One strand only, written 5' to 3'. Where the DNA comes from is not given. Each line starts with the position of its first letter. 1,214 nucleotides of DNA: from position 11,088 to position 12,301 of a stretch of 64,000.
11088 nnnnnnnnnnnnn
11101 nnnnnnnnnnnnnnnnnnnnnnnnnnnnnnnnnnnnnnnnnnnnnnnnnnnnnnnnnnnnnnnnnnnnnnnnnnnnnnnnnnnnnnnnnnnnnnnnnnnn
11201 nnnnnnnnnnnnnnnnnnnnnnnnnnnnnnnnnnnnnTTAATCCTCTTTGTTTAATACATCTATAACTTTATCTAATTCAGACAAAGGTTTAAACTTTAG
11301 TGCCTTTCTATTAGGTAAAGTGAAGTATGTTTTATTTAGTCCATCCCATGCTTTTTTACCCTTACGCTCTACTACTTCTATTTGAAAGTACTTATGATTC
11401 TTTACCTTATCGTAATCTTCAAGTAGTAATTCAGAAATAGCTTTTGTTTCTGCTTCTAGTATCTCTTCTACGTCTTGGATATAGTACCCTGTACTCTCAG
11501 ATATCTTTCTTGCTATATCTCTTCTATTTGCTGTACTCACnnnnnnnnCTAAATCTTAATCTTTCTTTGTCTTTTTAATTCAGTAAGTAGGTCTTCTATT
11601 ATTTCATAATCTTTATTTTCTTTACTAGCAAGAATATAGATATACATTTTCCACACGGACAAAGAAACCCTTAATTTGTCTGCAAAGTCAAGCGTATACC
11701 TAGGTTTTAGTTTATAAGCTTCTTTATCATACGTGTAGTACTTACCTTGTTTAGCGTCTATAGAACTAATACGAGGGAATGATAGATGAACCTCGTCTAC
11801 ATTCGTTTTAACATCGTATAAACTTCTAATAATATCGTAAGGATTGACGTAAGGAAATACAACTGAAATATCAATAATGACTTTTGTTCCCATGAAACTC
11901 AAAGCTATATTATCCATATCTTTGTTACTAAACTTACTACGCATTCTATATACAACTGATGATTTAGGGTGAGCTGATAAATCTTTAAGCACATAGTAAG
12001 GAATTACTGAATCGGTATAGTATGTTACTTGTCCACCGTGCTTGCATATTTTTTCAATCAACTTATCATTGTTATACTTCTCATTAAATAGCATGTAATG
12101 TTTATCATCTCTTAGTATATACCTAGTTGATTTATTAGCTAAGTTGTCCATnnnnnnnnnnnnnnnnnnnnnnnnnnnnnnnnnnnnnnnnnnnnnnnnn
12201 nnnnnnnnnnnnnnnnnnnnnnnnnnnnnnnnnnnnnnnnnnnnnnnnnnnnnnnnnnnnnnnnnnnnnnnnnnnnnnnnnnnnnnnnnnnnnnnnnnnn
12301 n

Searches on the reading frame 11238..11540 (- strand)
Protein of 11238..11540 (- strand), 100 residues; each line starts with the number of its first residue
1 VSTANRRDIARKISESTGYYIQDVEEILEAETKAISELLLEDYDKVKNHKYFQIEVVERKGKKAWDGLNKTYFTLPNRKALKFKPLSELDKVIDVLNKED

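Call 3: search_protein_families(library=pfam, proteins=[window:11238-11540:-], max_evalue=0.01)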
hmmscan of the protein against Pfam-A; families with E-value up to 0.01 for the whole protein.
window:11238-11540:- (100 aa): 1 family
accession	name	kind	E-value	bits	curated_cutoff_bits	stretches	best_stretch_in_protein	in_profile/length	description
PF00216.26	Bac_DNA_binding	-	2.6e-13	50.5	22.4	1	5-93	2-89/90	Bacterial DNA-binding protein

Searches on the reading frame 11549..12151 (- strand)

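Call 3: search_protein_families(library=pfam, proteins=[window:11549-12151:-], max_evalue=0.01)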
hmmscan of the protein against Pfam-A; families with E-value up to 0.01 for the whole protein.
window:11549-12151:- (200 aa): 0 families

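Call 53: search_protein_families(library=phrogs, proteins=[window:11549-12151:-], max_evalue=0.001)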
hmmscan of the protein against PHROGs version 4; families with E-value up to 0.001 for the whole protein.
window:11549-12151:- (200 aa): 1 family
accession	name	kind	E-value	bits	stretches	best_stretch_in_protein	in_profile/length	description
phrog_1054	-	unknown function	1.1e-82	278.2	1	1-199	44-243/245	-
